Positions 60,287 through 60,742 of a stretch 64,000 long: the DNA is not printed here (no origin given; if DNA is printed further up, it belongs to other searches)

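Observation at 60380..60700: Unannotated 52-aa, 12-Cys acidic ORF: metallothionein-like protein with its own promoter, RBS and terminator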

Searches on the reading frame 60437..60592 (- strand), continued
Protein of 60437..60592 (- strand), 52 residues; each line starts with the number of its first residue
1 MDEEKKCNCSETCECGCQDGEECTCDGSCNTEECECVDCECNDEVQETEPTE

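Call 63: search_protein_families(library=pfam, alignment_id=A2, max_evalue=10)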
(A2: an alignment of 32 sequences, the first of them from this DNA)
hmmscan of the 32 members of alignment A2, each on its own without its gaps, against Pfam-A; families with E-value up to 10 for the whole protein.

A. member 1, seq(52 aa): 0 families

B. families by the number of members that match (of 32 scanned): 3 families
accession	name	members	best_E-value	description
PF02067.21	Metallothio_5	27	0.00045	Metallothionein family 5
PF02736.25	Myosin_N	2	0.086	Myosin N-terminal SH3-like domain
PF24866.1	DUF7732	2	3.1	Domain of unknown function (DUF7732)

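Call 64: search_protein_families(library=ncbifam, alignment_id=A2, max_evalue=10)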
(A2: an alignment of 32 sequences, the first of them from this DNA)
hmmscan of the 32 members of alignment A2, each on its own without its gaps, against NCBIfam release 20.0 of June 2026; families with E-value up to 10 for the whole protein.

A. member 1, seq(52 aa): 0 families

B. families by the number of members that match (of 32 scanned): 0 families

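Call 65: search_protein_families(library=pfam, proteins=[P0011, P0015, P0071, P0028, P0014, P0050, P0002, L046:5776-6183:+, L010:6001-6162:+], max_evalue=10)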
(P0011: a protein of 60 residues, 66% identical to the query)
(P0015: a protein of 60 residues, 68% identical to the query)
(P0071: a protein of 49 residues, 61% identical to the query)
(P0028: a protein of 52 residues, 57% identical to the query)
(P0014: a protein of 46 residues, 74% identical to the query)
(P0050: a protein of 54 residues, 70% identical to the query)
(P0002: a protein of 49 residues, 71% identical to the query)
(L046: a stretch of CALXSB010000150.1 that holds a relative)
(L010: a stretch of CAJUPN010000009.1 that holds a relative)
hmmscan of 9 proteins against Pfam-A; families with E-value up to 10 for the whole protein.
P0011 (60 aa): 1 family
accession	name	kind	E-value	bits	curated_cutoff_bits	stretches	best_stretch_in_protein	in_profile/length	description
PF02067.21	Metallothio_5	-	0.64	10.6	25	1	3-24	18-39/41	Metallothionein family 5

P0015 (60 aa): 1 family
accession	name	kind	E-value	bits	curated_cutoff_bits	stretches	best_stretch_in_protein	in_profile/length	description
PF02067.21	Metallothio_5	-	5.8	7.6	25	1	5-25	19-39/41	Metallothionein family 5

P0071 (49 aa): 1 family
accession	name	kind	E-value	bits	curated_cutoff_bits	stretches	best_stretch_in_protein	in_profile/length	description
PF02067.21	Metallothio_5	-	0.014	15.9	25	2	5-26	19-40/41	Metallothionein family 5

P0028 (52 aa): 1 family
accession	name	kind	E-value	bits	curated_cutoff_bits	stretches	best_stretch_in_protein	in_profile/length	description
PF02067.21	Metallothio_5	-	0.18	12.4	25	1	4-25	18-39/41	Metallothionein family 5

P0014 (46 aa): 1 family
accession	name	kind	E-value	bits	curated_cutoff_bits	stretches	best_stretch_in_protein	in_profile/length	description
PF02067.21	Metallothio_5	-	0.65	10.6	25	1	5-24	20-39/41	Metallothionein family 5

P0050 (54 aa): 1 family
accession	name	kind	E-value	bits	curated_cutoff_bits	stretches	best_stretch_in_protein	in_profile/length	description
PF02067.21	Metallothio_5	-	5.3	7.7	25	2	20-41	18-39/41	Metallothionein family 5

P0002 (49 aa): 2 families
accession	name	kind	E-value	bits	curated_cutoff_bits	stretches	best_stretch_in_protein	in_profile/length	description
PF02067.21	Metallothio_5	-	0.9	10.2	25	2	4-25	18-39/41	Metallothionein family 5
PF24866.1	DUF7732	-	3.1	8.4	27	1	29-48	66-85/125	Domain of unknown function (DUF7732)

L046:5776-6183:+ (136 aa): 2 families
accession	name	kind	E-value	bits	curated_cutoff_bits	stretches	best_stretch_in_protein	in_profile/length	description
PF02067.21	Metallothio_5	-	0.16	12.6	25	2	3-28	15-40/41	Metallothionein family 5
PF00415.24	RCC1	-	1.7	9.7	21.7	1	57-79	1-23/50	Regulator of chromosome condensation (RCC1) repeat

L010:6001-6162:+ (54 aa): 0 families
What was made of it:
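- On Metallothionein family 5 (PF02067): The relatives inspected score 7.6-15.9 bits (calls 63, 65).
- Closest known: Metallothionein family 5. Same: 27 of 32 family members align to profile positions 18-40 of this model (calls 63, 65).
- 27 of 32 family members give weak hits to the C-terminal half of PF02067, the insect metallothioneins (calls 63, 65).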
